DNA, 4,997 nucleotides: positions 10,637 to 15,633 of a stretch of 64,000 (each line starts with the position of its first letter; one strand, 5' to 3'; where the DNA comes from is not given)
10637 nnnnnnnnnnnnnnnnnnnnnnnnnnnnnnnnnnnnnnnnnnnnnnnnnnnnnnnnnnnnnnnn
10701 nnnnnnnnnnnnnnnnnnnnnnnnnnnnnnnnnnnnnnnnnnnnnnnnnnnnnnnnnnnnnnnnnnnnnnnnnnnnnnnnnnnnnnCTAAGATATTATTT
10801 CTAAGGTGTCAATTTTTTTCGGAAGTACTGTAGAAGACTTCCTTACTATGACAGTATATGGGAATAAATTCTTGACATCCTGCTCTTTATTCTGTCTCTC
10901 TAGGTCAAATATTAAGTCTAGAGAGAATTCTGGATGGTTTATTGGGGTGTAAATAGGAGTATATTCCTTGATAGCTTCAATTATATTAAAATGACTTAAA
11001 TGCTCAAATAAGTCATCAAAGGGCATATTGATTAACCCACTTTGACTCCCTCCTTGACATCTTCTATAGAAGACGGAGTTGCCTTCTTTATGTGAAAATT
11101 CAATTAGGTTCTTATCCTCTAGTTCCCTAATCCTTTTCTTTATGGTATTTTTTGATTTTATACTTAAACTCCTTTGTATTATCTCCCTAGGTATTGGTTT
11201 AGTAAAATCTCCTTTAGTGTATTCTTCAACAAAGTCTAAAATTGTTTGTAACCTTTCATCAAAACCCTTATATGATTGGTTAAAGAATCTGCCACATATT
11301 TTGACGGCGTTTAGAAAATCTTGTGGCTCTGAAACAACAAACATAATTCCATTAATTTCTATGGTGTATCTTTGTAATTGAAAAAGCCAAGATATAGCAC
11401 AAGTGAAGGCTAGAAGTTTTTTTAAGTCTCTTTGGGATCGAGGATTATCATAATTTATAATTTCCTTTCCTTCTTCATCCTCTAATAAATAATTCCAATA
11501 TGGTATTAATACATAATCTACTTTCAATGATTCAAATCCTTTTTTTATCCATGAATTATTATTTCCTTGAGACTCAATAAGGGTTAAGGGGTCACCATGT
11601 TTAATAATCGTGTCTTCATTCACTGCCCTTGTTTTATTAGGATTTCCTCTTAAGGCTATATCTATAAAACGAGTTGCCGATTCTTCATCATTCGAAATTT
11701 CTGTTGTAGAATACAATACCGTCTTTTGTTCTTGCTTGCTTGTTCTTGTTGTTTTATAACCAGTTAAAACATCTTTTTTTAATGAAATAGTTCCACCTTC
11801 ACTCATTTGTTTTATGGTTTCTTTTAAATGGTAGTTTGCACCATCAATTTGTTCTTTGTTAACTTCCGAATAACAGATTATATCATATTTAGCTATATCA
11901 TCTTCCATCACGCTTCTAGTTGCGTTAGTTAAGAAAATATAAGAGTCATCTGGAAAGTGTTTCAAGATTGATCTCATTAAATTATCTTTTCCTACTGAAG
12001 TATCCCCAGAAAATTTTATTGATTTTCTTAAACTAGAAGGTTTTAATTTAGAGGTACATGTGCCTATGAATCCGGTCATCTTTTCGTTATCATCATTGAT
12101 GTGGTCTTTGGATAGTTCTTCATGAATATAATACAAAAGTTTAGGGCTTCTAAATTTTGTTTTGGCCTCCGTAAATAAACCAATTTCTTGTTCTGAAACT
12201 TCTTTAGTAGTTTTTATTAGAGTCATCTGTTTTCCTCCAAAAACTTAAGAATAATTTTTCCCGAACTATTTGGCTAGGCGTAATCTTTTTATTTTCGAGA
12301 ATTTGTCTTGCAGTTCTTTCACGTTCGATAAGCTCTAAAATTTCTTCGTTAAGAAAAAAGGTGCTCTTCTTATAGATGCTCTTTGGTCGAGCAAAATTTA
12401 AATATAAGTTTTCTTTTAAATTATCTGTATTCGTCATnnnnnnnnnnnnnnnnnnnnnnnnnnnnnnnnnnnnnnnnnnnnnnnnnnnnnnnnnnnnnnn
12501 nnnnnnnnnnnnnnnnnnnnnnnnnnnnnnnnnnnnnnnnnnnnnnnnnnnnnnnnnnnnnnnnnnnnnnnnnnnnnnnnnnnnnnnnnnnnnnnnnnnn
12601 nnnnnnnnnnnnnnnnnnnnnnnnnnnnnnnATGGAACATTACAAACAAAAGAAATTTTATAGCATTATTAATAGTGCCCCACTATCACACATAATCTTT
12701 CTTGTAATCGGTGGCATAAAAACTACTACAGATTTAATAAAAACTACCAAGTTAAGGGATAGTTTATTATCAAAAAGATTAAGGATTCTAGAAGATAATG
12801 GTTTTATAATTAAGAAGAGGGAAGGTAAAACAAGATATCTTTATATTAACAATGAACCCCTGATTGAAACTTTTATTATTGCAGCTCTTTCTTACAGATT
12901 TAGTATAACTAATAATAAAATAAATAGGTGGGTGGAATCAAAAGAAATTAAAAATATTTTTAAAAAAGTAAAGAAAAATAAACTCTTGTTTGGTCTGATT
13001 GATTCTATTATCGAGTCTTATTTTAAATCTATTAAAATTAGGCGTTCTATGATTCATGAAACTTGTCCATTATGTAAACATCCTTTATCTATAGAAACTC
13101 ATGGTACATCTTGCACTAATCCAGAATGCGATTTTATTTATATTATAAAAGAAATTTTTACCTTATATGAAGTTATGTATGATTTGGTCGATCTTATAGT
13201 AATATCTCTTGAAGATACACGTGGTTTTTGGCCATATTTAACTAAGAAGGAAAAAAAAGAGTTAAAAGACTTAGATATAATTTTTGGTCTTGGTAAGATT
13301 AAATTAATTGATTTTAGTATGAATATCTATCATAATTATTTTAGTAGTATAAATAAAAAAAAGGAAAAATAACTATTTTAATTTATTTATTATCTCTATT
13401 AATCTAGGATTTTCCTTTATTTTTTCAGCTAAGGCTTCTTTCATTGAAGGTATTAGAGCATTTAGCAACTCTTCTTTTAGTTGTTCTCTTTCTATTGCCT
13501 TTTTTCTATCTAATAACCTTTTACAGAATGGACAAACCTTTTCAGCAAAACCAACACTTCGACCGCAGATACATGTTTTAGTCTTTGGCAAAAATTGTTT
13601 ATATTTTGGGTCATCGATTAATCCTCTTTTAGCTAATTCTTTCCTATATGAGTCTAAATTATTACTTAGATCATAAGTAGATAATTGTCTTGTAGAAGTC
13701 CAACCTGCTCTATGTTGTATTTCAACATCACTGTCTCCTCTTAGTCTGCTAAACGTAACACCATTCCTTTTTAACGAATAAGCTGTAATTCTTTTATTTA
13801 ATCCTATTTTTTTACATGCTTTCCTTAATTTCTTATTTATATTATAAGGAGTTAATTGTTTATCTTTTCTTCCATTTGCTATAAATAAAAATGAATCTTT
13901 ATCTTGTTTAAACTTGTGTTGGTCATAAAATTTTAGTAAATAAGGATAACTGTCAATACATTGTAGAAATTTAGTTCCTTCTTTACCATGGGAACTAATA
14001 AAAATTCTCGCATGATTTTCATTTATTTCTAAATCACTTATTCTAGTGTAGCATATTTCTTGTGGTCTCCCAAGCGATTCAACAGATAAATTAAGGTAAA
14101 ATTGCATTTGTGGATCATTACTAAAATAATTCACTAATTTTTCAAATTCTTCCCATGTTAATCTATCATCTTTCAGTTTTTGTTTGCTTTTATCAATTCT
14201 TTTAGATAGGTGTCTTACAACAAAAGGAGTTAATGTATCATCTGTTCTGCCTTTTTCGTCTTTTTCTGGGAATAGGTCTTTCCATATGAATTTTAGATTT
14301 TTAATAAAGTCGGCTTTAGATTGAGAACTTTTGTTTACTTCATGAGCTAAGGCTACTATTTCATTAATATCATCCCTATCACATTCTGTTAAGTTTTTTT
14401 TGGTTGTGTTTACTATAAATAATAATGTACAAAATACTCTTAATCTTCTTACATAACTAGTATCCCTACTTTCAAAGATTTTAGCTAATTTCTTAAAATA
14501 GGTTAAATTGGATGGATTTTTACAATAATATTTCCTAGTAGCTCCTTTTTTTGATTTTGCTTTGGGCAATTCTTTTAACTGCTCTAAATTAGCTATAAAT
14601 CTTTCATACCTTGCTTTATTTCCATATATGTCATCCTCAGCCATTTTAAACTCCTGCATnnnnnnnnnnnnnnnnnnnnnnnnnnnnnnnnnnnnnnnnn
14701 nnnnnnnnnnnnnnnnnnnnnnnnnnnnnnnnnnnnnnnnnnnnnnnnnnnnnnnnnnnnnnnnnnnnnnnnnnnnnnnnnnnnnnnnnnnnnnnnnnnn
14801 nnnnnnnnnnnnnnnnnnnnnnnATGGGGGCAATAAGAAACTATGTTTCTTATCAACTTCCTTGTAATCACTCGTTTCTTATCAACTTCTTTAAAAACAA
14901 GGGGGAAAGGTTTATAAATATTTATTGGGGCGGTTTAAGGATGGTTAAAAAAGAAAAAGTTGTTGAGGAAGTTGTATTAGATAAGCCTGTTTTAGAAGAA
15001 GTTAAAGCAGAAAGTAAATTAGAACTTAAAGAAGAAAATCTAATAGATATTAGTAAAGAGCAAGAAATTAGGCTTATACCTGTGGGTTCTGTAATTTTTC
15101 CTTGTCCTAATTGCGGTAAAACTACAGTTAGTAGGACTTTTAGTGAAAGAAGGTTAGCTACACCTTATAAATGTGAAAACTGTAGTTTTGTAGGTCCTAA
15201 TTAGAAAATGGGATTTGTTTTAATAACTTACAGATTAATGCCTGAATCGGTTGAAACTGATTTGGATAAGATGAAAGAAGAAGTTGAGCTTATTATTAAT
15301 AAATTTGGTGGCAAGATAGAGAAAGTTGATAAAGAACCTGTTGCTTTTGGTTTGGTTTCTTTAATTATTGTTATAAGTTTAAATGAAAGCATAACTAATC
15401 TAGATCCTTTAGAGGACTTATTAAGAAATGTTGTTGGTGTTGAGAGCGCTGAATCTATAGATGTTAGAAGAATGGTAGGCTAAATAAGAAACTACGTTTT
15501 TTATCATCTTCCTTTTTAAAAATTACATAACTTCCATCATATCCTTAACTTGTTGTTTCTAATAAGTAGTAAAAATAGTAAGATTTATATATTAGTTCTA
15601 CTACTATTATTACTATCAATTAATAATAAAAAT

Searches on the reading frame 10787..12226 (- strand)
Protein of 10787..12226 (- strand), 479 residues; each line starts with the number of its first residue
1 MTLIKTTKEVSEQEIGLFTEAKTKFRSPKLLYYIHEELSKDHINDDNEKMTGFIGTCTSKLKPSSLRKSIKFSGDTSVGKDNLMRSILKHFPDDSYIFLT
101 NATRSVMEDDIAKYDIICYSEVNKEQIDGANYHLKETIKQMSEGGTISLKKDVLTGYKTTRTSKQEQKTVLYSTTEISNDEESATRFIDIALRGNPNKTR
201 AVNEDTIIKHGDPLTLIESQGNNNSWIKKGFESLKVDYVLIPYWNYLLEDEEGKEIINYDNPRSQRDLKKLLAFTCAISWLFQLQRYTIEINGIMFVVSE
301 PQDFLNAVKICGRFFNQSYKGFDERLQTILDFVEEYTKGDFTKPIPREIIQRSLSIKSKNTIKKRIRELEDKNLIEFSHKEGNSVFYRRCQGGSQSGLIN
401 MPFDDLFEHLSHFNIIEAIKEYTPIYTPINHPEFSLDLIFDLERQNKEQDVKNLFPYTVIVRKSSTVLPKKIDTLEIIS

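Call 7: search_protein_families(library=pfam, proteins=[window:10787-12226:-], max_evalue=0.1)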
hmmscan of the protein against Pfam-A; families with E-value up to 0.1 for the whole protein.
window:10787-12226:- (479 aa): 1 family
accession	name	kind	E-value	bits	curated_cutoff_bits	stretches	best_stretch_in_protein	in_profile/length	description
PF01726.22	LexA_DNA_bind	-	0.00036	20.7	23.7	1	324-378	6-59/65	LexA DNA binding domain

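Call 8: search_protein_families(library=phrogs, proteins=[window:10787-12226:-], max_evalue=0.1)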
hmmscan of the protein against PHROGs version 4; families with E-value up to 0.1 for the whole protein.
window:10787-12226:- (479 aa): 2 families
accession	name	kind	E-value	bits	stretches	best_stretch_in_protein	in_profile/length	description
phrog_3502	-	unknown function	1.8e-05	25.8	1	321-381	48-107/131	-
phrog_10086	-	DNA, RNA and nucleotide metabolism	0.012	16.9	1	350-389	36-74/91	HTH DNA binding protein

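Call 11: search_protein_families(library=ncbifam, proteins=[window:10787-12226:-], max_evalue=1)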
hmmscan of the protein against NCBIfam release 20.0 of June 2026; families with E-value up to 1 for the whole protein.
window:10787-12226:- (479 aa): 3 families
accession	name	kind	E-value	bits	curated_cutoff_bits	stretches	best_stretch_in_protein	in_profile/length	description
TIGR00498.1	lexA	equivalog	0.00017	21.3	110.95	1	322-381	4-62/203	transcriptional repressor LexA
NF001457.0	PRK00317.1-3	equivalog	0.0052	16.3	164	1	4-142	34-164/200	molybdenum cofactor guanylyltransferase MobA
TIGR02788.1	VirB11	equivalog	0.078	12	249.95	1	66-104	143-181/308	P-type DNA transfer ATPase VirB11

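Call 55: search_solved_structures(query=window:10787-12226:-, max_evalue=1)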
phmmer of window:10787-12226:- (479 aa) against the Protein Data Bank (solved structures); distinct sequences matched with E-value up to 1: 1.
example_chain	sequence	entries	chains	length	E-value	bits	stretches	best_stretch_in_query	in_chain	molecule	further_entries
3a8r_A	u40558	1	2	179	0.03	16.3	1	315-368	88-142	Putative uncharacterized protein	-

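Call 93: search_dna_similar(query=window:10787-12226:-, collection=plasmids, mode=protein, max_evalue=0.01, max_rows=10)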
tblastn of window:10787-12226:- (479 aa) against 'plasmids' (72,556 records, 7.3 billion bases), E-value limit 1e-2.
No match.

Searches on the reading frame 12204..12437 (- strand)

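Call 7: search_protein_families(library=pfam, proteins=[window:12204-12437:-], max_evalue=0.1)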
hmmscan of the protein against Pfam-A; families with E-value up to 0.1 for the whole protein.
window:12204-12437:- (77 aa): 1 family
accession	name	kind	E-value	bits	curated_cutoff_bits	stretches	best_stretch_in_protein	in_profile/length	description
PF01340.26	MetJ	-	0.023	15.1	25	1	13-66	11-64/97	Met Apo-repressor, MetJ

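Call 8: search_protein_families(library=phrogs, proteins=[window:12204-12437:-], max_evalue=0.1)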
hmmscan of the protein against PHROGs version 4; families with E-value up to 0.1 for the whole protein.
window:12204-12437:- (77 aa): 0 families

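Call 11: search_protein_families(library=ncbifam, proteins=[window:12204-12437:-], max_evalue=1)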
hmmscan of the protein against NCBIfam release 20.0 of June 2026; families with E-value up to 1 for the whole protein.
window:12204-12437:- (77 aa): 1 family
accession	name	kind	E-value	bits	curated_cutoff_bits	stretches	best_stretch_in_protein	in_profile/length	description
NF003622.0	PRK05264.1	equivalog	0.016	15.1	110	1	13-66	13-66/105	met regulon transcriptional regulator MetJ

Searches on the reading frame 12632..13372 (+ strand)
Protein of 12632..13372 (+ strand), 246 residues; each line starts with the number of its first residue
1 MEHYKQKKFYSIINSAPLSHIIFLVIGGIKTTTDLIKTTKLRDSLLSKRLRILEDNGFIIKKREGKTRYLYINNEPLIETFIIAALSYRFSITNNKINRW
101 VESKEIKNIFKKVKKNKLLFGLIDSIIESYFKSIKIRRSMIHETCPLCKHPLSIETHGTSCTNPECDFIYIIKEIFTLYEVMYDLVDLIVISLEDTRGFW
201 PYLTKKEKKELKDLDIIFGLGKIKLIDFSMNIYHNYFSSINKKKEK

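Call 7: search_protein_families(library=pfam, proteins=[window:12632-13372:+], max_evalue=0.1)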
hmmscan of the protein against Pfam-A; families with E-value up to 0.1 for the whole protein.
window:12632-13372:+ (246 aa): 5 families
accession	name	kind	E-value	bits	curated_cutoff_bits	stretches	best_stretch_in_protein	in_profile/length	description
PF01022.26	HTH_5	-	0.0054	17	22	1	21-61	7-47/47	Bacterial regulatory protein, arsR family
PF03966.22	Trm112p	-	0.041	14.2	22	1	144-174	9-39/40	Trm112p-like protein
PF01978.25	TrmB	-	0.044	14.1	25.6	0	24-73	17-66/68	Sugar-specific transcriptional regulator TrmB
PF13601.12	HTH_34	-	0.069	13.7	27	0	34-66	19-51/80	Winged helix DNA-binding domain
PF01396.24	Zn_ribbon_Top1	-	0.073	13.3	32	0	143-174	2-38/39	Topoisomerase DNA binding C4 zinc finger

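Call 8: search_protein_families(library=phrogs, proteins=[window:12632-13372:+], max_evalue=0.1)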
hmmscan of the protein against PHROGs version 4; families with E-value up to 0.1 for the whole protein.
window:12632-13372:+ (246 aa): 0 families

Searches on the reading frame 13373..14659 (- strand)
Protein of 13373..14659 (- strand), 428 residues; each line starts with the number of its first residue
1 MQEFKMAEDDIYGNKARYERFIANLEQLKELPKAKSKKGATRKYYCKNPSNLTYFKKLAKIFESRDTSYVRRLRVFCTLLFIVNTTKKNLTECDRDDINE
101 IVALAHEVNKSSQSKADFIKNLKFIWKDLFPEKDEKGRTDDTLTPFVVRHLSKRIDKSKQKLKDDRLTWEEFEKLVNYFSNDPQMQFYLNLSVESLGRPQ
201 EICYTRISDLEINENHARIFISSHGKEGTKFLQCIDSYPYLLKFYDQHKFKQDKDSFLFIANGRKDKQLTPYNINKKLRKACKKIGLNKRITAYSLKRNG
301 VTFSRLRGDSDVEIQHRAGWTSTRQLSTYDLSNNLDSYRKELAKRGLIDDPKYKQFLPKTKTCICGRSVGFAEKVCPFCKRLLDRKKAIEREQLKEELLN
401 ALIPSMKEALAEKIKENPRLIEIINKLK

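Call 7: search_protein_families(library=pfam, proteins=[window:13373-14659:-], max_evalue=0.1)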
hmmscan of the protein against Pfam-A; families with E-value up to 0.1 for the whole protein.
window:13373-14659:- (428 aa): 2 families
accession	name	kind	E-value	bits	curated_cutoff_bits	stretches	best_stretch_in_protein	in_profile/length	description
PF00589.27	Phage_integrase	-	3.5e-11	43.6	27.1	1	166-330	2-166/172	Phage integrase family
PF08811.16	DUF1800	-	0.072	12.7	26.1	0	170-218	125-160/419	Protein of unknown function (DUF1800)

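Call 8: search_protein_families(library=phrogs, proteins=[window:13373-14659:-], max_evalue=0.1)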
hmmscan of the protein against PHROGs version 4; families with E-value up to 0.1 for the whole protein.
window:13373-14659:- (428 aa): 3 families
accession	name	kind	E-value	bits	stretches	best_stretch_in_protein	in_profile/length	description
phrog_1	-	integration and excision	2.5e-14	54.5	1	55-336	174-438/611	integrase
phrog_216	-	integration and excision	2.4e-08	34.4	1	144-297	40-188/301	integrase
phrog_23937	-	unknown function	0.033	15.2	1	353-381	21-50/63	-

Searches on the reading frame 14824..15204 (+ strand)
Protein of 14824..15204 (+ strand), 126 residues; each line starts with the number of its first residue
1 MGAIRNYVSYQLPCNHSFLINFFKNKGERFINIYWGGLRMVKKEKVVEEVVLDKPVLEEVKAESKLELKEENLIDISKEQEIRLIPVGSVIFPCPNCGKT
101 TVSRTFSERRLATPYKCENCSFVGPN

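Call 7: search_protein_families(library=pfam, proteins=[window:14824-15204:+], max_evalue=0.1)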
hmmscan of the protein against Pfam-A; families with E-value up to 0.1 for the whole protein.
window:14824-15204:+ (126 aa): 6 families
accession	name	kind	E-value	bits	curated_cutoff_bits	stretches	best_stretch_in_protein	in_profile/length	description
PF07754.17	HVO_2753_ZBP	-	7.6e-12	45.3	33.2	1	88-120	13-45/46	Small zinc finger protein HVO_2753-like, Zn-binding pocket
PF13465.12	zf-H2C2_2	-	0.0046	17.7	40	0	92-102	15-25/26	Zinc-finger double domain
PF12760.12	Zn_ribbon_IS1595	-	0.02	15.3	25.4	1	92-121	19-44/46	Transposase zinc-ribbon domain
PF05129.18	Zn_ribbon_Elf1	-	0.025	15.1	29.8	1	89-121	20-53/79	Transcription elongation factor Elf1 like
PF18547.6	HalOD2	-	0.031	14.6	27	0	87-110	27-50/52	Halobacterial output domain 2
PF09723.15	Zn_ribbon_8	-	0.076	13.5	34.4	0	94-105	29-40/41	Zinc ribbon domain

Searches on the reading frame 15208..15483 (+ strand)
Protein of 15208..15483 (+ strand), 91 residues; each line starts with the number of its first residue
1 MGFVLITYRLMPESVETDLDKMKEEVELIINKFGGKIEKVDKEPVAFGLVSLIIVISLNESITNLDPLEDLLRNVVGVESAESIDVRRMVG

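Call 16: search_protein_families(library=pfam, proteins=[window:15208-15483:+], max_evalue=0.001)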
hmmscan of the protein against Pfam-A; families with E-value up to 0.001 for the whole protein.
window:15208-15483:+ (91 aa): 1 family
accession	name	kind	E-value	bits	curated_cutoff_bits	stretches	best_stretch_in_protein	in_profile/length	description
PF00736.24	EF1_GNE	-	4.8e-15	55.9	20.8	1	6-88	2-87/88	EF-1 guanine nucleotide exchange domain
